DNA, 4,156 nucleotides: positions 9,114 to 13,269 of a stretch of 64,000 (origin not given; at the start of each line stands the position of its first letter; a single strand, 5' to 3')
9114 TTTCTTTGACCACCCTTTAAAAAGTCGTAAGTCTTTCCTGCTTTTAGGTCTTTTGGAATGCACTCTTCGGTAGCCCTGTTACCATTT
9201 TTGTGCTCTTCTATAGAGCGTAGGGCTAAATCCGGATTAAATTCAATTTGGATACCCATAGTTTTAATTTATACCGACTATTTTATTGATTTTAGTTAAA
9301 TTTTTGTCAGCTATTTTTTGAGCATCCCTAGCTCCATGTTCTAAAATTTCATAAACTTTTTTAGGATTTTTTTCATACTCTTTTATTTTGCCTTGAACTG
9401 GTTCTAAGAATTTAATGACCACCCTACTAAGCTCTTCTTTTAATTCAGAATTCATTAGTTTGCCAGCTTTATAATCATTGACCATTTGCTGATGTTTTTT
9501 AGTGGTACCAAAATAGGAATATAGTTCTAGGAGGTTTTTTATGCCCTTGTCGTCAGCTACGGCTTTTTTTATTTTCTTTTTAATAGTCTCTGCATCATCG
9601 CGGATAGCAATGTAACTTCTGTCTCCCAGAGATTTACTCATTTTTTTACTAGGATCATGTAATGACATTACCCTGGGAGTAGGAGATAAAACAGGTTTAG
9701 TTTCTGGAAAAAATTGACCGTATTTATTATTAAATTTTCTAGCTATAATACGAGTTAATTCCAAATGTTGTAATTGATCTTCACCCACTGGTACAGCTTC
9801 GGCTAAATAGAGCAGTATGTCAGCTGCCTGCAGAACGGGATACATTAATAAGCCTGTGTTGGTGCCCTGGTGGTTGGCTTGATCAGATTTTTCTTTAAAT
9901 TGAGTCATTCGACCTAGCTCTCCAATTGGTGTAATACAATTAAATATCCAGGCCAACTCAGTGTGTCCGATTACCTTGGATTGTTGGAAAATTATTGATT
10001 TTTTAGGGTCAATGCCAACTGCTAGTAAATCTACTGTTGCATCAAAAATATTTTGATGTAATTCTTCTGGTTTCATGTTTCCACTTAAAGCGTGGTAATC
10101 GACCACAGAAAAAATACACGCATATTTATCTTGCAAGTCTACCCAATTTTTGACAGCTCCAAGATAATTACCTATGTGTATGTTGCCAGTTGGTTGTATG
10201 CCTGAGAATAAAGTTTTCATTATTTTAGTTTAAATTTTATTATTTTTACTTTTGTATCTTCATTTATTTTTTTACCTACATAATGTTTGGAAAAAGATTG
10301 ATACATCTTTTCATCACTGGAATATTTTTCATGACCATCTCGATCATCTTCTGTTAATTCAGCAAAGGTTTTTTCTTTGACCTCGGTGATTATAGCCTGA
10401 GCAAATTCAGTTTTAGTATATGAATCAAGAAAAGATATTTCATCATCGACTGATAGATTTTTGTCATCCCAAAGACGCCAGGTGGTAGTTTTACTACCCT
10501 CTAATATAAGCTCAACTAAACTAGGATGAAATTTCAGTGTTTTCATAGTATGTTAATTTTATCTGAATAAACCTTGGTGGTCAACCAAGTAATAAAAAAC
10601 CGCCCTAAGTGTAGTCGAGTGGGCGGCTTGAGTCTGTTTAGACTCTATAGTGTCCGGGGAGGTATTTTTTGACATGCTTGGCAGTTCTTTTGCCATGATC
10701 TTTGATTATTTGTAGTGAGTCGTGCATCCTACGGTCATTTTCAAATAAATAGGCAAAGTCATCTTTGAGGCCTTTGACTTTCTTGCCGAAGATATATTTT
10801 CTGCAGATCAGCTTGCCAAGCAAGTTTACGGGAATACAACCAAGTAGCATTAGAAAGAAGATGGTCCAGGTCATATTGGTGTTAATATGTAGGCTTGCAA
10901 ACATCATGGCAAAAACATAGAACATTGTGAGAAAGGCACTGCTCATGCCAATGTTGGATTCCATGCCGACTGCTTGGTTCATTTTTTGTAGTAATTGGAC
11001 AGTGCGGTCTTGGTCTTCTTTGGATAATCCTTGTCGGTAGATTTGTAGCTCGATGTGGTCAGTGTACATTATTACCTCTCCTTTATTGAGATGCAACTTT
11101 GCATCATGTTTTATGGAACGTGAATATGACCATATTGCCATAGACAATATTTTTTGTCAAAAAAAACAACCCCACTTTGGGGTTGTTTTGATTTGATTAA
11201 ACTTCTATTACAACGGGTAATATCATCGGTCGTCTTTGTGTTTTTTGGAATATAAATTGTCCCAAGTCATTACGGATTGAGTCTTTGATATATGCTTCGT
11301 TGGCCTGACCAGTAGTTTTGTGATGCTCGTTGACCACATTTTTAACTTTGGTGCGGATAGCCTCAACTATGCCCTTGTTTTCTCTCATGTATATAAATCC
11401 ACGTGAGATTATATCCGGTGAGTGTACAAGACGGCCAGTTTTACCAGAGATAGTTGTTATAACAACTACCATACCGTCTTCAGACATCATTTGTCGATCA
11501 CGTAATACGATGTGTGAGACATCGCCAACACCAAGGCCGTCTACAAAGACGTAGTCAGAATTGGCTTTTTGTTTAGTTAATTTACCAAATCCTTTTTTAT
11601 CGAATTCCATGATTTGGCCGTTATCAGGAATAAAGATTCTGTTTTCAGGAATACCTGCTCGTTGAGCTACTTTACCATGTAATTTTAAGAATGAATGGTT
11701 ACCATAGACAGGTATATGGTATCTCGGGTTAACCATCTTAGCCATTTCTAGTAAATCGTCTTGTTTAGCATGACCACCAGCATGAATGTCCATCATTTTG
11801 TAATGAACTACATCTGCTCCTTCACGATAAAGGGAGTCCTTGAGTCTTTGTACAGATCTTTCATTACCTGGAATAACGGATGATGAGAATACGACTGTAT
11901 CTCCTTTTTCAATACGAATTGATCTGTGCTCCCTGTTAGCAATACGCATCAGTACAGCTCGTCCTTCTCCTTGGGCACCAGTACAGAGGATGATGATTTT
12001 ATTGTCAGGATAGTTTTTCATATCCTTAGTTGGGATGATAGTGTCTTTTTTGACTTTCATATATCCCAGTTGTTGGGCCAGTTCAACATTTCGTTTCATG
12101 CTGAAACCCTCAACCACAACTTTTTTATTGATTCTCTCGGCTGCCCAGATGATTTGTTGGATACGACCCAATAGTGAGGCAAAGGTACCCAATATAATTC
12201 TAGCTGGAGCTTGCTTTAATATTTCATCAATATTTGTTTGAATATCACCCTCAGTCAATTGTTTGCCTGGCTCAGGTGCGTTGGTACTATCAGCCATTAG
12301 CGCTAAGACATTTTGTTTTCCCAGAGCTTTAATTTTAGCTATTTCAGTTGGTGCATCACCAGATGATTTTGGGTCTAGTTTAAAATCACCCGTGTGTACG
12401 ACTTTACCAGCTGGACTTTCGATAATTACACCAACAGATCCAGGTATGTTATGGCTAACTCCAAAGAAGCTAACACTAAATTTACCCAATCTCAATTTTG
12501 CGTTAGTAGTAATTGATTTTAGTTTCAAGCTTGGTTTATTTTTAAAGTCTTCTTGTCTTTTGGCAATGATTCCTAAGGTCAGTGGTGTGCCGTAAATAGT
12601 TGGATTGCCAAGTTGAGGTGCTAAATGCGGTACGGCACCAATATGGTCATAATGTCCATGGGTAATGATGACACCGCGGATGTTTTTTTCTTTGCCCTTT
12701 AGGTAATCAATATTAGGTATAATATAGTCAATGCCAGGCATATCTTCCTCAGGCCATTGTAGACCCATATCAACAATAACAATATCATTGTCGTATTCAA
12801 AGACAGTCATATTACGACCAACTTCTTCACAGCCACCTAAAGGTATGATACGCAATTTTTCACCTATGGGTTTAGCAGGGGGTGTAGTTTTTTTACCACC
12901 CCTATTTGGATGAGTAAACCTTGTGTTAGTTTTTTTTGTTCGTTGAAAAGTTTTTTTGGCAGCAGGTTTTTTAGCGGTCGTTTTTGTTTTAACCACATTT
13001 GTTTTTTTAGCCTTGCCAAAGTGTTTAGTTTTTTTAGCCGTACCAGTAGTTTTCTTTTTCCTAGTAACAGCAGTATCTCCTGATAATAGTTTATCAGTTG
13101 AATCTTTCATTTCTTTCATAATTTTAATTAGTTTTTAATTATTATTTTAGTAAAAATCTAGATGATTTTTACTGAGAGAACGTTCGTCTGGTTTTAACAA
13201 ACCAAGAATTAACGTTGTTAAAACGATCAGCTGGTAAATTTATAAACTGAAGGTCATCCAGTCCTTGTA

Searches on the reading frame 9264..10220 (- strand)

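Call 80: search_protein_families(library=pfam, proteins=[window:9264-10220:-], max_evalue=0.00001)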
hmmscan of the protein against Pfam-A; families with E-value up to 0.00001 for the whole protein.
window:9264-10220:- (318 aa): 1 family
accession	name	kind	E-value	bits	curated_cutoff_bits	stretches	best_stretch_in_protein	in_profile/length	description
PF00579.31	tRNA-synt_1b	-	4.5e-73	246.5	21.1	1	3-273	7-292/292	tRNA synthetases class I (W and Y)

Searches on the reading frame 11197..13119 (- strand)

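Call 38: search_protein_families(library=ncbifam, proteins=[window:11197-13119:-], max_evalue=1e-10)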
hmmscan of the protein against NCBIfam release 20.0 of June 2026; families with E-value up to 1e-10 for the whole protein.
window:11197-13119:- (640 aa): 3 families
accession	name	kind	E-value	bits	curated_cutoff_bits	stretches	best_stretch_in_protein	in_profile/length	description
NF047419.1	RNase_J1_RnjA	exception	1e-182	608.7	820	1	90-639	3-548/549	ribonuclease J1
TIGR00649.1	MG423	subfamily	7.6e-162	539.5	400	1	90-637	2-545/546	RNase J family beta-CASP ribonuclease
TIGR03675.1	arCOG00543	equivalog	1.6e-13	49.8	580.2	1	24-192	115-274/631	beta-CASP ribonuclease aCPSF1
